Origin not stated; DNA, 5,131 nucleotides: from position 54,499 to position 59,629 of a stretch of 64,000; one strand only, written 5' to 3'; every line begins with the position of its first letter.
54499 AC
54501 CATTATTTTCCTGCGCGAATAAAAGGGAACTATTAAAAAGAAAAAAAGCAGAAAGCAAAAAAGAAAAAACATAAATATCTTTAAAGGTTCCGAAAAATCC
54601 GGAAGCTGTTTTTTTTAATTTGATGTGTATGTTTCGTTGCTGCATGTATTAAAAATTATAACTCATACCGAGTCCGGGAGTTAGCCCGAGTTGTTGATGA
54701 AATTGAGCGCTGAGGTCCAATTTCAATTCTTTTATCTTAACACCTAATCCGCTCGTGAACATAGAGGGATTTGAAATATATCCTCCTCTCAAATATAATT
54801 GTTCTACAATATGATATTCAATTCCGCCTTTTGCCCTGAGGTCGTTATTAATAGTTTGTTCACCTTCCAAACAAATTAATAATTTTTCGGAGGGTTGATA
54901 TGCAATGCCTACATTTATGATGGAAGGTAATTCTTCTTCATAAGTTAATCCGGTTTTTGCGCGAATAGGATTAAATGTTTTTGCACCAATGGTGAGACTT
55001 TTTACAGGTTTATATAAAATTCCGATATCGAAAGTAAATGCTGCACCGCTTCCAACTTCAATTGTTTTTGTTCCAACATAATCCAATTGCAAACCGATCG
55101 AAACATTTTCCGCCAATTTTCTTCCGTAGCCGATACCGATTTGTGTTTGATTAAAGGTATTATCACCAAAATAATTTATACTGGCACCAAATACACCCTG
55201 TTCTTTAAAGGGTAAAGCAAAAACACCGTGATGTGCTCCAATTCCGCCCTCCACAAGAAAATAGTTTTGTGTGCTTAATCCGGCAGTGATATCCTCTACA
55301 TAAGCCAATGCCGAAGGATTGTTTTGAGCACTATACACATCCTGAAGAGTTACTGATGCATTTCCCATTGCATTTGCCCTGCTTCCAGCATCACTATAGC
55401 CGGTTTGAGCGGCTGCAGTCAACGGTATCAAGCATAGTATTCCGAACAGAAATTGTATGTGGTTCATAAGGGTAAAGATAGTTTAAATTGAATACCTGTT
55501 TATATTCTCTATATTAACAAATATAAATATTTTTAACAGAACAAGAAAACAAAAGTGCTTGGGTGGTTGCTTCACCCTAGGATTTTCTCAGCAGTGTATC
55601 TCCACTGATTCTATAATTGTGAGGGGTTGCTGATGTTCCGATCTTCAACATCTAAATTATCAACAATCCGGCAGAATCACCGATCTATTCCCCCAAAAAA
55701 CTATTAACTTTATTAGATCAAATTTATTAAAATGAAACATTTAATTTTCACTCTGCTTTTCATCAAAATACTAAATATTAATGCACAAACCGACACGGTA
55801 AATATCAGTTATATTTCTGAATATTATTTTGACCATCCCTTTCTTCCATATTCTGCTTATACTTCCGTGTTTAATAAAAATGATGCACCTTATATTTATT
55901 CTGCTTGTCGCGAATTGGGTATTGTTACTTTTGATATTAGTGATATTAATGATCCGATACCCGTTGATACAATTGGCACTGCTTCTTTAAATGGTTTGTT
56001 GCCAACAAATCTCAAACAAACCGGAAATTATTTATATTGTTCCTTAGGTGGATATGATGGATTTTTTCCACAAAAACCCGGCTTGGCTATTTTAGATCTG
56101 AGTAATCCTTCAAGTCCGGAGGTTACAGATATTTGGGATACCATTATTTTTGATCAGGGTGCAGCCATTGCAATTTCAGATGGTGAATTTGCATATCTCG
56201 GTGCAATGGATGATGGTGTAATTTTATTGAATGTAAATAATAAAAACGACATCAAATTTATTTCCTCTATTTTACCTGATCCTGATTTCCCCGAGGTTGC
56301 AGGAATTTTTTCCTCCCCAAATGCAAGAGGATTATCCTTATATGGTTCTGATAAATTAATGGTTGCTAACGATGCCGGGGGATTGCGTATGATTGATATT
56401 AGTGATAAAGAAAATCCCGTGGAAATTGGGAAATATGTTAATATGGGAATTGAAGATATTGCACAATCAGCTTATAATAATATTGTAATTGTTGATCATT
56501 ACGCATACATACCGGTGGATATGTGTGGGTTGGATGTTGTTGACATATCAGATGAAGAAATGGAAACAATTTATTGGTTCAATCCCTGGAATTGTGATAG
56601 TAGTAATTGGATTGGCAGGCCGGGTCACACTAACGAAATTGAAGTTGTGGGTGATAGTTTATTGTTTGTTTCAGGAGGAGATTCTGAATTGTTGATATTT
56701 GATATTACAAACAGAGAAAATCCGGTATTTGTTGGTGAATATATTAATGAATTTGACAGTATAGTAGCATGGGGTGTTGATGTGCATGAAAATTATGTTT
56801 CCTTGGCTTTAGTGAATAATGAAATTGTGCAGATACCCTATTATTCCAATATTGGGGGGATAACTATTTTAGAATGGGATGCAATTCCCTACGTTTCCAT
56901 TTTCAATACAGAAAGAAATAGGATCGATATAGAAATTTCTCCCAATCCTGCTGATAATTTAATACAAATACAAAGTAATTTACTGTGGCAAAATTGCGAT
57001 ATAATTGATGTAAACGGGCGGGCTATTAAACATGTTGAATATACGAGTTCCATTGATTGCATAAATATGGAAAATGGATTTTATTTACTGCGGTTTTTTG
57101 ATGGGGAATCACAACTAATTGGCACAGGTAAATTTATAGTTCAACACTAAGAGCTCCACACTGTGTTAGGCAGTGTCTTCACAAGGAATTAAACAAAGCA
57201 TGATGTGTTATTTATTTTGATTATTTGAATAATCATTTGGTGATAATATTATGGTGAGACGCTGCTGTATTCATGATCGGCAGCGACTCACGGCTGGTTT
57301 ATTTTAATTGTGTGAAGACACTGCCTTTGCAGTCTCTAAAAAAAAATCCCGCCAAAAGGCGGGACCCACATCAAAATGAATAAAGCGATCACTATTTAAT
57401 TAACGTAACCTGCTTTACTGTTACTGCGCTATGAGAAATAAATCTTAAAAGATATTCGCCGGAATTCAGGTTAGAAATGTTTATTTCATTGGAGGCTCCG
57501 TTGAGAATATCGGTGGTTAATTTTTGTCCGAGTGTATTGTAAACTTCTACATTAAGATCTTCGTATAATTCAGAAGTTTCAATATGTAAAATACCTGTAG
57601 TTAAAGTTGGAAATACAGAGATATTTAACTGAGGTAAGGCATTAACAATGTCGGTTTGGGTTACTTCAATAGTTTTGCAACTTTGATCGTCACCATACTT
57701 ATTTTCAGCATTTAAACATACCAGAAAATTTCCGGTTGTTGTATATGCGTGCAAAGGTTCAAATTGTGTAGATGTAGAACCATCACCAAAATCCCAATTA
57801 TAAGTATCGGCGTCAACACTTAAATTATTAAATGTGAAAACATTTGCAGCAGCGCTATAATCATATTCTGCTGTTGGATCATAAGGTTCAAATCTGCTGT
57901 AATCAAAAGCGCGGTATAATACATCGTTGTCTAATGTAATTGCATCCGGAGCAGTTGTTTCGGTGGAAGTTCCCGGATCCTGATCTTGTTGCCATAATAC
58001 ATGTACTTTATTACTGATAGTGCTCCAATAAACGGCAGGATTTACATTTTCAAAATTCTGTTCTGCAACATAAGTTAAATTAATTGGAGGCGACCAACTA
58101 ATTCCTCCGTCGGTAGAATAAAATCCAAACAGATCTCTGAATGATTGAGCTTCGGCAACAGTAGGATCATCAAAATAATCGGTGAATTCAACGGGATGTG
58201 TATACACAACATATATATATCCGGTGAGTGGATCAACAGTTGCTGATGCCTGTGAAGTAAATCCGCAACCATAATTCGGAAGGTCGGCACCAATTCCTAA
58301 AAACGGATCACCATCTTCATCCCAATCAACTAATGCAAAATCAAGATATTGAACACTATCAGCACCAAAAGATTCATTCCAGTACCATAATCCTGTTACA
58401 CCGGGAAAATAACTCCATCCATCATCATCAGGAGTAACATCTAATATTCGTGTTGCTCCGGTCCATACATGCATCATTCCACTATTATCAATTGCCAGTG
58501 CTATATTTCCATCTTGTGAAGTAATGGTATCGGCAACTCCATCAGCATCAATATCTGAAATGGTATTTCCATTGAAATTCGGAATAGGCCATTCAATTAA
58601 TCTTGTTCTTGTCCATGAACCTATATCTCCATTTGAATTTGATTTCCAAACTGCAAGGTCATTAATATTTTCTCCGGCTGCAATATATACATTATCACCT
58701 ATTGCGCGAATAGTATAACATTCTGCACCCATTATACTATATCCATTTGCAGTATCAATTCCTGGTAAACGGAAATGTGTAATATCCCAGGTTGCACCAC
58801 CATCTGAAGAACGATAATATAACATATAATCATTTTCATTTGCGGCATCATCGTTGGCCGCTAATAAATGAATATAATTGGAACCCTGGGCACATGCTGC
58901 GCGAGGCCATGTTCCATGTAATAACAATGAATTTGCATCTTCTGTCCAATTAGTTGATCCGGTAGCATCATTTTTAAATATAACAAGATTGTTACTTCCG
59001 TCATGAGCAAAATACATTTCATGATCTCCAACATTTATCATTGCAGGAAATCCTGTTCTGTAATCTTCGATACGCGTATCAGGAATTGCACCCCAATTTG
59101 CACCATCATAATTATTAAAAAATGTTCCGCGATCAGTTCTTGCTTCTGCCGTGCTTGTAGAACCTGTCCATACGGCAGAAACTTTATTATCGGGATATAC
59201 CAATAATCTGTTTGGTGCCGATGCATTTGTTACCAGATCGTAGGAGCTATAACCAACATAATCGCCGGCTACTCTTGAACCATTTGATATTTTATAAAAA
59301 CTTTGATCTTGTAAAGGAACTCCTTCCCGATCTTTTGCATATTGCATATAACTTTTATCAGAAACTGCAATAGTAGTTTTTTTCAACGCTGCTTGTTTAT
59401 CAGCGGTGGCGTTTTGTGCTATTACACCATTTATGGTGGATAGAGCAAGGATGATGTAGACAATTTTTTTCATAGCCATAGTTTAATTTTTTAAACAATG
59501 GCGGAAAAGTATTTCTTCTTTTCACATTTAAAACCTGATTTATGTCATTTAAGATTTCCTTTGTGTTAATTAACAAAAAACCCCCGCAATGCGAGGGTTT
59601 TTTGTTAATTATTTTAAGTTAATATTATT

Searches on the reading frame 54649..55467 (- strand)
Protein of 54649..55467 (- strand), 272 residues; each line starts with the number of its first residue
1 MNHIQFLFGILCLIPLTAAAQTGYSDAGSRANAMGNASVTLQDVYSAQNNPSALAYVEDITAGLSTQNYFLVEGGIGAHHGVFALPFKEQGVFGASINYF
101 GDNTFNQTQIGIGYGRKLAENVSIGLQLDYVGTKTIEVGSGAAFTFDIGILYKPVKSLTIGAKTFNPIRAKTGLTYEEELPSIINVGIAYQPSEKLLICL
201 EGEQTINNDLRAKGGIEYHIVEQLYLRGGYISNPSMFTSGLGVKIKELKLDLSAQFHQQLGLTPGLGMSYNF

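Call 80: search_protein_families(library=ncbifam, proteins=[window:54649-55467:-], max_evalue=0.001)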
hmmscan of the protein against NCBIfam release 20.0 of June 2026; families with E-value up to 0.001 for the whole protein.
window:54649-55467:- (272 aa): 3 families
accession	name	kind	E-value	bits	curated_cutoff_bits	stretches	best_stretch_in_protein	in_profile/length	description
NF033709.1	PorV_fam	subfamily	5.7e-26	91.9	90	1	27-255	11-307/326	PorV/PorQ family protein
NF033710.1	T9SS_OM_PorV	equivalog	2.8e-10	39.9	250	1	27-154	33-184/367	type IX secretion system outer membrane channel protein PorV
NF033711.1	T9SS_PorQ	equivalog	4.7e-10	39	220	1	27-108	33-113/335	type IX secretion system protein PorQ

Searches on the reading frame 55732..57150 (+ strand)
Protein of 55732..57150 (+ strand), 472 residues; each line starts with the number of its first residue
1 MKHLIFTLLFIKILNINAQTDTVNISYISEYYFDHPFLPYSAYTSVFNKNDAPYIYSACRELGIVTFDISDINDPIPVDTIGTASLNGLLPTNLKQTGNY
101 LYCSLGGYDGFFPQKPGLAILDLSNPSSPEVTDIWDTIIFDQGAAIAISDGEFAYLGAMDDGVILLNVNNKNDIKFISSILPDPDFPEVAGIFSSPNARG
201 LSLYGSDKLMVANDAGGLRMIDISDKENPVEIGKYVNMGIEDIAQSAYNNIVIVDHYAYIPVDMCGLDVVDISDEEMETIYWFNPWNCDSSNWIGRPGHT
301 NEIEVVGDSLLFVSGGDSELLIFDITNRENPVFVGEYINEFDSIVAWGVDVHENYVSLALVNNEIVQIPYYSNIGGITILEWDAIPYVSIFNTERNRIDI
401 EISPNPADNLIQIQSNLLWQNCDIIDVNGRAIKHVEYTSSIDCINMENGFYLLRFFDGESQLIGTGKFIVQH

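Call 80: search_protein_families(library=ncbifam, proteins=[window:55732-57150:+], max_evalue=0.001)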
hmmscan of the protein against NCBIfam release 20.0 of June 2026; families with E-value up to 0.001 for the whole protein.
window:55732-57150:+ (472 aa): 2 families
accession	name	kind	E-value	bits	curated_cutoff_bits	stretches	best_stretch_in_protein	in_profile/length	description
TIGR04312.1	choice_anch_B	subfamily_domain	1.9e-05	24.1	100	0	216-274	53-109/364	choice-of-anchor B family protein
TIGR04183.1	Por_Secre_tail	domain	2.6e-05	24.1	23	1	402-471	1-72/72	T9SS type A sorting domain-containing protein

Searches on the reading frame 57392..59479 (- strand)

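Call 78: search_protein_families(library=pfam, proteins=[window:57392-59479:-], max_evalue=0.00001)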
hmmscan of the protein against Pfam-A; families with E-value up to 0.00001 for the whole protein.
window:57392-59479:- (695 aa): 3 families
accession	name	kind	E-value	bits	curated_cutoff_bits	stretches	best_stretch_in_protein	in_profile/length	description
PF18911.6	PKD_4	-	3e-12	46.8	27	1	554-607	27-84/85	PKD domain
PF00801.26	PKD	-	5.2e-09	36.4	23.5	1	549-606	18-80/80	PKD domain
PF18962.6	Por_Secre_tail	-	1e-08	35.8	27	1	622-691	1-73/75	Secretion system C-terminal sorting domain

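Call 80: search_protein_families(library=ncbifam, proteins=[window:57392-59479:-], max_evalue=0.001)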
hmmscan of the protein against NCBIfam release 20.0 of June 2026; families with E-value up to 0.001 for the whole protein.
window:57392-59479:- (695 aa): 2 families
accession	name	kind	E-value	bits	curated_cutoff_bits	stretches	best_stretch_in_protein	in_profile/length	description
TIGR04183.1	Por_Secre_tail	domain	3.3e-08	33.4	23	1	623-691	2-69/72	T9SS type A sorting domain-containing protein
TIGR00864.1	PCC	subfamily_domain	0.00059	16.3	1861.4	1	558-615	1426-1481/2700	polycystin cation channel protein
